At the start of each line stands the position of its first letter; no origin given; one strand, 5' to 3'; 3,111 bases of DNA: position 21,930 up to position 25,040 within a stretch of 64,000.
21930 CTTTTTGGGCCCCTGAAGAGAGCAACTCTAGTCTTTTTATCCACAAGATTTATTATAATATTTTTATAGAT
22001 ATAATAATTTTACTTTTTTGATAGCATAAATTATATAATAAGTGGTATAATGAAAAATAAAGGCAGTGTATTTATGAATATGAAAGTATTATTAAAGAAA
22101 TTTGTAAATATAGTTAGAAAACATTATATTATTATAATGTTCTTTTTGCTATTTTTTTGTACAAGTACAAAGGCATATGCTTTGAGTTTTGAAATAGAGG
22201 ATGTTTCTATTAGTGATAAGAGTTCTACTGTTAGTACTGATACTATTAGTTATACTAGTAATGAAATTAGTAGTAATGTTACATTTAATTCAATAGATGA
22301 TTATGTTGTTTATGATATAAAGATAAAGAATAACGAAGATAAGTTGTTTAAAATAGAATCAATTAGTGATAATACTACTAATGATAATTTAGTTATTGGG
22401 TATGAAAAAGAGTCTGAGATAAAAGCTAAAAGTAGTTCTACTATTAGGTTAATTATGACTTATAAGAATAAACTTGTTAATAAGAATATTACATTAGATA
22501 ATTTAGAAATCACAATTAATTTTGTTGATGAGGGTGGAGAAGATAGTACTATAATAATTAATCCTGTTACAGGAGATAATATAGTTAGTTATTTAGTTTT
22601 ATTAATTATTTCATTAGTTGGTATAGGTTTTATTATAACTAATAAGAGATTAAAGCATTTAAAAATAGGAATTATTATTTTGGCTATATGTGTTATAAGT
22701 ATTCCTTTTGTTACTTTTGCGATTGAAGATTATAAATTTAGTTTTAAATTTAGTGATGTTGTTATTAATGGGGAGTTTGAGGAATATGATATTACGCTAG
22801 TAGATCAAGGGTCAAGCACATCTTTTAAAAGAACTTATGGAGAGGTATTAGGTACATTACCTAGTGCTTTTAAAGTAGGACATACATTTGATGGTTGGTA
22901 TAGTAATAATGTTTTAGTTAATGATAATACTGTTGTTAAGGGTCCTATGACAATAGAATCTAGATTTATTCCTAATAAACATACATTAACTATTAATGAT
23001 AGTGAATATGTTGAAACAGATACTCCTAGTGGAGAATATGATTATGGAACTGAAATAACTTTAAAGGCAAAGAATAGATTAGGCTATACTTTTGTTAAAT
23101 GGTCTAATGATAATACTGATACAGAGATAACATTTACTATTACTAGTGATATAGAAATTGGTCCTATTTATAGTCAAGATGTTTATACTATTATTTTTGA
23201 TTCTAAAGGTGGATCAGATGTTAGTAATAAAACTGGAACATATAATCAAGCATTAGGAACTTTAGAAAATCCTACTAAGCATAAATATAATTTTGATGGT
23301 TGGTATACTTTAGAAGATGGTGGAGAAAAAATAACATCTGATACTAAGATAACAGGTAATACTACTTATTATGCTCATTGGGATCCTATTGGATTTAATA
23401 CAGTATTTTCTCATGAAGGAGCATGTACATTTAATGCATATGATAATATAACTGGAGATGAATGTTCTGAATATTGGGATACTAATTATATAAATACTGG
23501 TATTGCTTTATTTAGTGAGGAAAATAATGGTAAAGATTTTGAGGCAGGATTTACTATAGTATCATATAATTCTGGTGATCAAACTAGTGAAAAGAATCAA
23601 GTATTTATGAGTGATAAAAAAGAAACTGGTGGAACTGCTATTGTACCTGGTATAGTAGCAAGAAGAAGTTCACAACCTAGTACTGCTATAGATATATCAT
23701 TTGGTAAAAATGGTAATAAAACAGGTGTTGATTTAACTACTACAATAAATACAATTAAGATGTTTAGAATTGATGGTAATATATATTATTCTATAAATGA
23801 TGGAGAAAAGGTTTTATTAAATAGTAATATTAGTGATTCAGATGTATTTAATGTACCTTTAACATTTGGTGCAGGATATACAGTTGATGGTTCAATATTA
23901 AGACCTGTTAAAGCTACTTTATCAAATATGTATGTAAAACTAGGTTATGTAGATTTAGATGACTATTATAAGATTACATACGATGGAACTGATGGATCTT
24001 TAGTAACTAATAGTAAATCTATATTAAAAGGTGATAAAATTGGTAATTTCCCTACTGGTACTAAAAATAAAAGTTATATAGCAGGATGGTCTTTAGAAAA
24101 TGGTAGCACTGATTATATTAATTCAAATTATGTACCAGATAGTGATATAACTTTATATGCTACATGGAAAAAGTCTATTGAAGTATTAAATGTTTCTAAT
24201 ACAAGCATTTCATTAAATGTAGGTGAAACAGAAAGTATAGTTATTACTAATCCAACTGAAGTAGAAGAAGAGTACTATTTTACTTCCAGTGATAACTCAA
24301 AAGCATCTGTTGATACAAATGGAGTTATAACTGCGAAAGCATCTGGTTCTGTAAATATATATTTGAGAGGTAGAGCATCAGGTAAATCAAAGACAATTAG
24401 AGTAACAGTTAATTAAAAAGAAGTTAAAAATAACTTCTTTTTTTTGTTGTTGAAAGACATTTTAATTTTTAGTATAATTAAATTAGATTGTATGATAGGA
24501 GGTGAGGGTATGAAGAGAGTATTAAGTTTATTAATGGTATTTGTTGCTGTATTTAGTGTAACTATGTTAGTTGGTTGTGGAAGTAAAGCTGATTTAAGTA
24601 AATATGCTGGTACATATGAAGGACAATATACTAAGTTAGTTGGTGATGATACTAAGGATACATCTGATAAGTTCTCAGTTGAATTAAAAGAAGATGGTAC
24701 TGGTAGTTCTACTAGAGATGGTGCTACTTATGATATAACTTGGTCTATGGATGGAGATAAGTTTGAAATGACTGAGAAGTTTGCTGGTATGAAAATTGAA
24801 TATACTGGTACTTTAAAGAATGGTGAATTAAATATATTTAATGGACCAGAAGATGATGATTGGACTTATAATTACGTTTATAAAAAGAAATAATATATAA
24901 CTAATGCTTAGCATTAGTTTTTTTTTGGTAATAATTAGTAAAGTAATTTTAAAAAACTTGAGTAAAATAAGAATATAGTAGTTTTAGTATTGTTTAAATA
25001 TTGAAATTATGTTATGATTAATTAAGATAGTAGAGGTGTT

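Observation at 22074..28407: Two paralogous surface proteins with an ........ sortase sorting signal immediately followed by an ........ signal peptide: possible dual-processed polyproteins.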

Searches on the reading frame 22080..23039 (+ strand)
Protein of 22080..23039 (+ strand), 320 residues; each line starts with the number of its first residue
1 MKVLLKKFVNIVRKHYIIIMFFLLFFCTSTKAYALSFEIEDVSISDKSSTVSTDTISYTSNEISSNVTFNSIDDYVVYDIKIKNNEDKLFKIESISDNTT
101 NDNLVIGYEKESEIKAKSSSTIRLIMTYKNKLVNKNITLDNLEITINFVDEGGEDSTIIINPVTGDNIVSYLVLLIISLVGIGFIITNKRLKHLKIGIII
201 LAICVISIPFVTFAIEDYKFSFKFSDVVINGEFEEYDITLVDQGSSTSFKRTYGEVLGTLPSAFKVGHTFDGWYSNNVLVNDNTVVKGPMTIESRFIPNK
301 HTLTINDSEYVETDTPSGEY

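Call 28: find_homologous_proteins(query=A2, max_evalue=0.00001)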
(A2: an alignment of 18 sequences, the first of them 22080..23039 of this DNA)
Query A2 (18 sequences) (320 aa, profile of the alignment): 6 proteins with E <= 0.00001 among 8000 candidates.
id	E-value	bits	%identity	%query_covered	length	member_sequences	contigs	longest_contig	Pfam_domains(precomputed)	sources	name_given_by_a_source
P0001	2.6e-103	364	67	99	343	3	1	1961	-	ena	-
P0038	5.2e-100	353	40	87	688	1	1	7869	PF09479.17,PF19789.7,PF18998.7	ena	-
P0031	8.8e-80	287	36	64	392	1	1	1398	-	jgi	jgi:hypothetical protein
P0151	1.5e-62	230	28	84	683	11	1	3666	PF09479.17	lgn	-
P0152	9.8e-42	162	100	42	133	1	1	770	-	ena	-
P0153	1.0e-21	96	25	99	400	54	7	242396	-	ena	-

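Call 35: find_encoding_contigs(protein=P0153, flank=10000, max_places=4)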
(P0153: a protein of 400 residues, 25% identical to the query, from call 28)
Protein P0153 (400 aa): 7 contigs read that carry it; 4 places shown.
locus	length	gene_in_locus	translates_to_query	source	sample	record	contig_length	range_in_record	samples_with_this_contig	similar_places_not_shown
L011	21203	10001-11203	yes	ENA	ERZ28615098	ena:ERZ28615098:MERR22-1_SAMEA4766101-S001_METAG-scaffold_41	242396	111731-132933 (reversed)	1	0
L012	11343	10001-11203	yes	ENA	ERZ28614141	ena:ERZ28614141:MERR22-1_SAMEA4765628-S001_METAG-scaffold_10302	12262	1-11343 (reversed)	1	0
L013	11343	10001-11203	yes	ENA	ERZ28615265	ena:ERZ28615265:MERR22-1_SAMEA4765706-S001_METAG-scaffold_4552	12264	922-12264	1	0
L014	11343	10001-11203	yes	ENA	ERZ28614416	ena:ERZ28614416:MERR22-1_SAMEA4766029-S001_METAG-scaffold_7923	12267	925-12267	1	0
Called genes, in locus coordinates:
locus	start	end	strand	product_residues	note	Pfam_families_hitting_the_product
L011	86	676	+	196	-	PF05198:IF3_N, PF00707:IF3_C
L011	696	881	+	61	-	PF01632:Ribosomal_L35p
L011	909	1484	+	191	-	PF00453:Ribosomal_L20, PF07498:Rho_N (faint), PF02037:SAP (weak)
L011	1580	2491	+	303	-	PF00318:Ribosomal_S2, PF07498:Rho_N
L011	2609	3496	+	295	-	PF25025:EF-Ts_N (weak), PF00889:EF_TS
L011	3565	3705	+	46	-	-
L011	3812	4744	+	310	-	-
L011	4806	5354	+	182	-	PF01765:RRF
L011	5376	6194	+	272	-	PF00763:THF_DHG_CYH, PF02882:THF_DHG_CYH_C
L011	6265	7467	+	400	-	-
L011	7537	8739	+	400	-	-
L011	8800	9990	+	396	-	-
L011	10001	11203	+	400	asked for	-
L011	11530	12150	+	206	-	PF00702:Hydrolase, PF12710:HAD (weak), PF13419:HAD_2, PF13242:Hydrolase_like (weak)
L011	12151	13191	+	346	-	PF02912:Phe_tRNA-synt_N, PF01409:tRNA-synt_2d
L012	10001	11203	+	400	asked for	-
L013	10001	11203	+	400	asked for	-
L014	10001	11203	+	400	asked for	-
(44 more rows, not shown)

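Call 45: predict_structure(alignment_id=A2)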
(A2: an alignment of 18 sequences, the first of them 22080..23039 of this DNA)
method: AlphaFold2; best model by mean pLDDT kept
length: 320 residues; sequences in the alignment: 18
mean_pLDDT: 75.3   pTM: 0.55
mean pLDDT of the five models: 75.3, 74.8, 74.8, 74.4, 73.4
residues with pLDDT >= 90: 81; 70-90: 116; 50-70: 86; < 50: 37
segments of 3 or more residues with pLDDT < 50: 28-33, 154-166, 212-217, 314-320
pLDDT, mean of each block of 10 residues (from residue 1): 57 67 57 64 92 84 82 91 85 82 84 84 90 82 82 45 44 67 62 62 60 52 80 88 93 91 92 95 93 93 62 46
secondary structure, 60 per line:
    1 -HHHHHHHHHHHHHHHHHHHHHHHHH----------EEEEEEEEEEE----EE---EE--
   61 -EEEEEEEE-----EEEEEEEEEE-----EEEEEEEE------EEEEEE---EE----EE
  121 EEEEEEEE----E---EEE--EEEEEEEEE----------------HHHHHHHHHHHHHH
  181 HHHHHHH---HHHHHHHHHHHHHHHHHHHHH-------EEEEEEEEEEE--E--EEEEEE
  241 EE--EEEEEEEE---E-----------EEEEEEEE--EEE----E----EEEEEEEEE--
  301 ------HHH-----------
elements in order: H2-26 E37-47 E62-69 E75-84 E90-97 E104-109 E119-128 E137-139 E142-150 H167-187 H191-211 E219-229 E235-242 E245-252 E268-275 E278-280 E290-298

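Call 48: fold_search(model_id=the predicted structure, library=pdb)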
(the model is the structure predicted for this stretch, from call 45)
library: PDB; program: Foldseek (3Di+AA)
matches with E <= 10: 1094; with E <= 0.001: 1
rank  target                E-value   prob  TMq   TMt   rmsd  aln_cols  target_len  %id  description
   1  1yew_A                9.0e-04  0.82  0.20  0.17  21.3       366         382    9  Crystal structure of particulate methane monooxygenase (released 2005-02-08)
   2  7n61_1B               1.7e-03  0.99  0.28  0.16  16.3       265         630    6  structure of C2 projections and MIPs (released 2022-05-18)
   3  9ppp_A                1.8e-03  1.00  0.19  0.25   3.5        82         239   11  Structure of Alpha Appendage of AP2 bound to the extended FxDxF motif derived of CCDC32 (released 2026-04-08)
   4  8rjc_5                2.3e-03  0.97  0.20  0.34  25.9       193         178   14  Structure of the rabbit 80S ribosome stalled on a 2-TMD rhodopsin intermediate in complex with Sec61-TRAP, open confor (released 2024-01-24)
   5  9fh8_D                2.6e-03  0.96  0.23  0.28  15.1       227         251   10  Crystal structure of the SPD-2 domain of Apis dorsata CEP192 (released 2025-03-26)
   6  9fh8_E                2.6e-03  0.93  0.23  0.27  18.4       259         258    9  Crystal structure of the SPD-2 domain of Apis dorsata CEP192 (released 2025-03-26)
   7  1w80_A                2.9e-03  1.00  0.20  0.25   3.1        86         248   13  Crystal structure of the alpha-adaptin appendage domain, from the AP2 adaptor complex, bound to 2 peptides from Synapt (released 2004-10-27)
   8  9leg_B                2.9e-03  0.75  0.20  0.17  22.3       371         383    8  AMO complex (released 2026-02-04)
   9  3rfr_A                2.9e-03  0.72  0.20  0.17  22.0       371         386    9  Crystal Structure of particulate methane monooxygenase (pMMO) from Methylocystis sp. strain M (released 2011-11-23)
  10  2rr3_MODEL_1_A        3.0e-03  1.00  0.20  0.43  10.2       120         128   12  Solution structure of the complex between human VAP-A MSP domain and human OSBP FFAT motif (released 2010-03-23)
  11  9qr4_C                3.4e-03  1.00  0.19  0.17   6.6        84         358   23  InlB392_T336Y: T336Y variant of Listeria monocytogenes InlB (internalin B) residues 36-392 (released 2025-12-03)
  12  7ohi_A                3.4e-03  1.00  0.20  0.25   3.9        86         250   10  FCHO1-peptide-AP2 alpha ear complex (released 2022-06-01)
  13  7nms                  3.8e-03  1.00  0.20  0.18   6.0        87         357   22  InlB392_T332E: T332E variant of Listeria monocytogenes InlB (internalin B) residues 36-392 (released 2022-01-26)
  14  9qr4_A                3.8e-03  1.00  0.20  0.18  12.1       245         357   12  InlB392_T336Y: T336Y variant of Listeria monocytogenes InlB (internalin B) residues 36-392 (released 2025-12-03)
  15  7sqc_F1               4.0e-03  0.94  0.23  0.17   9.5       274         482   10  Ciliary C1 central pair apparatus isolated from Chlamydomonas reinhardtii (released 2022-04-13)
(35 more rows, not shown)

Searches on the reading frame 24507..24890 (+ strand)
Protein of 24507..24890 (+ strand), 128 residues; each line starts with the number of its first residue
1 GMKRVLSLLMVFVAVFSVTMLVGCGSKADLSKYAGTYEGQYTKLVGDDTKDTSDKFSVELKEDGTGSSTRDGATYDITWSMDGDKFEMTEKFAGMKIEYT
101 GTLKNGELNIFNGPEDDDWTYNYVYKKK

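Call 4: search_protein_families(library=pfam, proteins=[window:24507-24890:+], max_evalue=0.01)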
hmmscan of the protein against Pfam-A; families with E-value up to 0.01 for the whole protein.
window:24507-24890:+ (128 aa): 1 family
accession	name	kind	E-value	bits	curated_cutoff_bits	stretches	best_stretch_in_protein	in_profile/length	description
PF24381.1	DUF7537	-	0.0045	17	31.7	1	12-93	4-85/258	Family of unknown function (DUF7537)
